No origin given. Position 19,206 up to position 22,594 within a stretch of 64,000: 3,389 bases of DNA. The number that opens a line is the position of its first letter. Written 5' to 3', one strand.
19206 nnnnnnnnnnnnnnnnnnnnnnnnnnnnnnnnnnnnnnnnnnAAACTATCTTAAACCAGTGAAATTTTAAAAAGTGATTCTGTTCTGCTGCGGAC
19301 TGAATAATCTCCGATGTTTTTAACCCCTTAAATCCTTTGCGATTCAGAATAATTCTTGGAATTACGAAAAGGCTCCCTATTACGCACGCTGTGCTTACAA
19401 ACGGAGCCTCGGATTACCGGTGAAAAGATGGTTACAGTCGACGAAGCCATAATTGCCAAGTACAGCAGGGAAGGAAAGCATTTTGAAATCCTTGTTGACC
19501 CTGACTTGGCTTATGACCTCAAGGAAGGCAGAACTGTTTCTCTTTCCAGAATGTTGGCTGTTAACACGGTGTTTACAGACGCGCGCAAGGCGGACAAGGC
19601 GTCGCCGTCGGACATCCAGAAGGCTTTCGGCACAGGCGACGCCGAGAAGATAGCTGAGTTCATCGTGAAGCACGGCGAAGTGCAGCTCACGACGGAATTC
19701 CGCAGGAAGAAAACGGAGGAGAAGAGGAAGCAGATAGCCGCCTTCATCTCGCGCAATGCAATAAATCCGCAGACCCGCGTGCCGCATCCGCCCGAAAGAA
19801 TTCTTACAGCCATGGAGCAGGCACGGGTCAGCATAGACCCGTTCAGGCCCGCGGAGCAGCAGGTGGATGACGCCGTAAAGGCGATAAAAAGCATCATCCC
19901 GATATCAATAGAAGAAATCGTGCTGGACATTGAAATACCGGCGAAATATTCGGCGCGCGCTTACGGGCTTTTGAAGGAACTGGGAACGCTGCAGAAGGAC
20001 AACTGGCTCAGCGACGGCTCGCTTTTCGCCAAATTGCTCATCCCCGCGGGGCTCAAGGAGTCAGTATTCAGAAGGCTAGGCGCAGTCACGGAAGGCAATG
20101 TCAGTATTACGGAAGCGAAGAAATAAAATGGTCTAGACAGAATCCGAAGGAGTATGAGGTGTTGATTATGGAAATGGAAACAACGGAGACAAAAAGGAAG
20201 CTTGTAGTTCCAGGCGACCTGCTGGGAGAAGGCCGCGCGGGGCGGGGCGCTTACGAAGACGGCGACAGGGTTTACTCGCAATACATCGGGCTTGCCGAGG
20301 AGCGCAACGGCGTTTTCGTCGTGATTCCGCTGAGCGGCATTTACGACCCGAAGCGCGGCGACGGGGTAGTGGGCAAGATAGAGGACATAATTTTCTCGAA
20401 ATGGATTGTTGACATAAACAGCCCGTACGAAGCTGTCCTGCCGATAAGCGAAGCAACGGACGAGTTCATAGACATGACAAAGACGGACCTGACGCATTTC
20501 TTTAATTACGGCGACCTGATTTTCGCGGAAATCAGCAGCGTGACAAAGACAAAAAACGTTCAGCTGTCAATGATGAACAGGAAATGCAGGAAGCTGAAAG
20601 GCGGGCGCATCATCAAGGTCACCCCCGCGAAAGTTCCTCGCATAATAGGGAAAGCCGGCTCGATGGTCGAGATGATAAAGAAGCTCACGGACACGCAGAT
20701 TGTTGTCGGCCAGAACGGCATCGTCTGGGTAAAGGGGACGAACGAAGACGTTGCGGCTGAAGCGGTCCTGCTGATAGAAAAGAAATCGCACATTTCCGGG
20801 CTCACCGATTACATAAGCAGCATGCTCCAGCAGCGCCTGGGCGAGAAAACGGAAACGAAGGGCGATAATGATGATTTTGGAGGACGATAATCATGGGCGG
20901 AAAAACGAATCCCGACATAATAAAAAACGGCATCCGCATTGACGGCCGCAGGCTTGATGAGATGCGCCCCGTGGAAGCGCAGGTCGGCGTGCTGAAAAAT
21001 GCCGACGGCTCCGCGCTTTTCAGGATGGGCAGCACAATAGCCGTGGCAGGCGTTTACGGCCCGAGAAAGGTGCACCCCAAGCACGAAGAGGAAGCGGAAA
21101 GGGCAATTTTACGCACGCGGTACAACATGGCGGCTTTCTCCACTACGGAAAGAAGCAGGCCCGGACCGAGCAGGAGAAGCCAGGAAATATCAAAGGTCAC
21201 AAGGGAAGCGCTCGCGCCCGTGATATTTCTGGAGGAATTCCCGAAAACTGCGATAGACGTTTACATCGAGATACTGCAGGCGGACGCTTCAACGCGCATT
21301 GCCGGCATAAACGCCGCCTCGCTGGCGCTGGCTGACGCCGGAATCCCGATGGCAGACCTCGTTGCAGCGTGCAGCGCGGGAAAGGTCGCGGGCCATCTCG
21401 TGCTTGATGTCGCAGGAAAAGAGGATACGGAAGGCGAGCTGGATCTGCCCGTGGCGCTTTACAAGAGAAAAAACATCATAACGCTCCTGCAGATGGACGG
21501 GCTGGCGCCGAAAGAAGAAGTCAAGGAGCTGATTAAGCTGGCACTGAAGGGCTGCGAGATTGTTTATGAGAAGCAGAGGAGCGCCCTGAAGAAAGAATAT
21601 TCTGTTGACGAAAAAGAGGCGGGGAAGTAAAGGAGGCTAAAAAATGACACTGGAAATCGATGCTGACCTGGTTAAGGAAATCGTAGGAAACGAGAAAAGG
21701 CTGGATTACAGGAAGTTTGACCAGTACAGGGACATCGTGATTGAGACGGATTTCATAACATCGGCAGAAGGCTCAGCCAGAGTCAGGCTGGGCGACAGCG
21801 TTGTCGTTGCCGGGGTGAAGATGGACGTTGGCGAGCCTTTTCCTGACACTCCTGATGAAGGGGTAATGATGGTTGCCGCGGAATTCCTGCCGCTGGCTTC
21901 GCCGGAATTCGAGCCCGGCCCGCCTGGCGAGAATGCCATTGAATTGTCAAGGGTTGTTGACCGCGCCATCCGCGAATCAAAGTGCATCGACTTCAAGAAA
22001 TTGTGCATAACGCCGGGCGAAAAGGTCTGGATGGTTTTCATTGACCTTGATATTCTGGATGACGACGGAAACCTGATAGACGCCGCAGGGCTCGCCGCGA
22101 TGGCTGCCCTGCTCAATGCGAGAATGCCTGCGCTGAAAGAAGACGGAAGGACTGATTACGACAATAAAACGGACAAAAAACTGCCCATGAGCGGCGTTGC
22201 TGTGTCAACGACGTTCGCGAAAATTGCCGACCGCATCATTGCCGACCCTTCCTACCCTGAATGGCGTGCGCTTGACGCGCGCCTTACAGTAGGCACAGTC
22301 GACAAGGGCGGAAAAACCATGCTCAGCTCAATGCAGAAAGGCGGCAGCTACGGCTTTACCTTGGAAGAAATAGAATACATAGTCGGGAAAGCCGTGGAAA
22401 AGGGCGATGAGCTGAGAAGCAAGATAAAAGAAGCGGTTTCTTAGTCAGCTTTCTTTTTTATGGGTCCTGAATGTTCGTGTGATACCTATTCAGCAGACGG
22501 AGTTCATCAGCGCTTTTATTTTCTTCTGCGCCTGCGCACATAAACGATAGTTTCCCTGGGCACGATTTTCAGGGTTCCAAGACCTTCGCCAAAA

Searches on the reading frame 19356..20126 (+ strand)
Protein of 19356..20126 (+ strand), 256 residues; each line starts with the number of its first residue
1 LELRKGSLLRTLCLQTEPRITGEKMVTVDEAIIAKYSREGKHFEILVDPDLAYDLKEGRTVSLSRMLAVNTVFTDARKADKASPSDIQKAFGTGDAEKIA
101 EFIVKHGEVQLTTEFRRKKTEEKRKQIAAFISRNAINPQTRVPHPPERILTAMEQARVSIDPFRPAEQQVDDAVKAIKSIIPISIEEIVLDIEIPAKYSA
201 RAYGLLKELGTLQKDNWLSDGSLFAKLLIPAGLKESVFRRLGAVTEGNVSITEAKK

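Call 69: search_protein_families(library=pfam, proteins=[window:19356-20126:+], max_evalue=0.0001)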
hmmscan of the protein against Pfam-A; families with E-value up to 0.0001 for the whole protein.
window:19356-20126:+ (256 aa): 3 families
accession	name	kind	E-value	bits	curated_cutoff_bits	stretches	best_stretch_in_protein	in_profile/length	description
PF01172.24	SBDS_N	-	8e-25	87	24.6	1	31-117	2-88/88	Shwachman-Bodian-Diamond syndrome (SBDS) N-terminal domain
PF09377.16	SBDS_domain_II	-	4.7e-23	81.3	27.2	1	125-185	1-61/62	SBDS protein, domain II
PF20268.4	SBDS_C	-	3.8e-11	43.2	27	1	190-251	3-66/71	SBDS protein, C-terminal domain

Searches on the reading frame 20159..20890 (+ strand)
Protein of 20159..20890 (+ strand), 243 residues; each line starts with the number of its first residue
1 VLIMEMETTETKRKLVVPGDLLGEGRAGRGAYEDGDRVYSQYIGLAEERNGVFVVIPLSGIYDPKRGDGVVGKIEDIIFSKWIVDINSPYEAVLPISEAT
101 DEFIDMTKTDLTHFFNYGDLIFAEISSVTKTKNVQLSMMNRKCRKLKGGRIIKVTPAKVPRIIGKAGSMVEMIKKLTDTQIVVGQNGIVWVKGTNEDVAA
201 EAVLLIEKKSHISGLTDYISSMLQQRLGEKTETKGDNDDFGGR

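Call 70: search_protein_families(library=pfam, proteins=[window:20159-20890:+], max_evalue=0.0001)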
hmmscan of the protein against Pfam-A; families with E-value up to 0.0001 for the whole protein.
window:20159-20890:+ (243 aa): 5 families
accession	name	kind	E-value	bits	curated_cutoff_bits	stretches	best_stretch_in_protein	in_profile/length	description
PF22625.2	ECR1_N_2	-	3.5e-10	39.9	27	1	13-58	1-50/51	Exosome RNA binding protein RRP4 N-terminal domain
PF21266.3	RRP4_S1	-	4.5e-10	40.1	27.3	1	62-126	2-72/73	RRP4, S1 domain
PF15985.11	KH_6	-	6.4e-09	36.4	27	1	149-196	1-46/47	KH domain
PF00013.35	KH_1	-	1.6e-06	28.2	21.5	1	152-207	4-65/66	KH domain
PF21262.3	RRP40_S1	-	2.4e-05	24.6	27.1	1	62-142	1-76/83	Exosome complex component RRP40, S1 domain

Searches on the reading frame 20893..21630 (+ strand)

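Call 70: search_protein_families(library=pfam, proteins=[window:20893-21630:+], max_evalue=0.0001)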
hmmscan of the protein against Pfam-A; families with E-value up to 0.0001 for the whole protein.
window:20893-21630:+ (245 aa): 2 families
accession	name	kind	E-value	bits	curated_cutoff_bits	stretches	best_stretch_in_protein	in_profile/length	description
PF01138.27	RNase_PH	-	7e-37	127.2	25.5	1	23-152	1-130/130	3' exoribonuclease family, domain 1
PF03725.20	RNase_PH_C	-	2.5e-12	47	20.8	1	155-220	1-67/67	3' exoribonuclease family, domain 2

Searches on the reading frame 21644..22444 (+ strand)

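Call 70: search_protein_families(library=pfam, proteins=[window:21644-22444:+], max_evalue=0.0001)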
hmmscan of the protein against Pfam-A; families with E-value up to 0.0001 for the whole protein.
window:21644-22444:+ (266 aa): 2 families
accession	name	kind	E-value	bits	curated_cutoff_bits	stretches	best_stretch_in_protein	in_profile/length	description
PF01138.27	RNase_PH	-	7.4e-35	120.6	25.5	1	27-162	1-130/130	3' exoribonuclease family, domain 1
PF03725.20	RNase_PH_C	-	5e-10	39.6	20.8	1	185-252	2-66/67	3' exoribonuclease family, domain 2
